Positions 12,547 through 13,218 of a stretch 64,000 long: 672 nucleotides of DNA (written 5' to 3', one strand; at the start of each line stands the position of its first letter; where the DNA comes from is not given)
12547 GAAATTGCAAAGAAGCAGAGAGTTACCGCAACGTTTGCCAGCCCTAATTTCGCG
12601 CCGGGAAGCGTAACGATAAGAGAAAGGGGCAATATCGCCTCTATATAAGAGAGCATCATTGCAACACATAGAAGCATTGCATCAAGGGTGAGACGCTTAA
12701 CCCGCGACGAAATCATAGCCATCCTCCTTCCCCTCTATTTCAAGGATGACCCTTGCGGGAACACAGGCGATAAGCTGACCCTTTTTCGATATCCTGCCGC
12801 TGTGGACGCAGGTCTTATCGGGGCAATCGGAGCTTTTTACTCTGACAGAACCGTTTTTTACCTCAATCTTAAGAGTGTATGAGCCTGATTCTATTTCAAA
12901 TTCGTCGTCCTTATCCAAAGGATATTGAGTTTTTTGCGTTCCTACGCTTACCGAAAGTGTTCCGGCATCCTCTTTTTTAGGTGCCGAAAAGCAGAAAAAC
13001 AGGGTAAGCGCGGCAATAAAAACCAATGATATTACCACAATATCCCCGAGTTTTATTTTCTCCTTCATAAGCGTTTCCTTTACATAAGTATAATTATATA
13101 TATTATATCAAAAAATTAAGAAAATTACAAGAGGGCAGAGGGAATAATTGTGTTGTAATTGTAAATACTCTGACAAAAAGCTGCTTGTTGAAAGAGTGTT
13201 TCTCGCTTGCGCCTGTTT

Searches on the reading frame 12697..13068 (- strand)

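Call 16: search_protein_families(library=pfam, proteins=[window:12697-13068:-], max_evalue=0.001)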
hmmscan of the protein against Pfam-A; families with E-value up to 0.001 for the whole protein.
window:12697-13068:- (123 aa): 1 family
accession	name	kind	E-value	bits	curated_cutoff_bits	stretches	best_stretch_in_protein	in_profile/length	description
PF07009.16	NusG_II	-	3.6e-26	91.9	29.6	1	13-114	2-106/107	NusG domain II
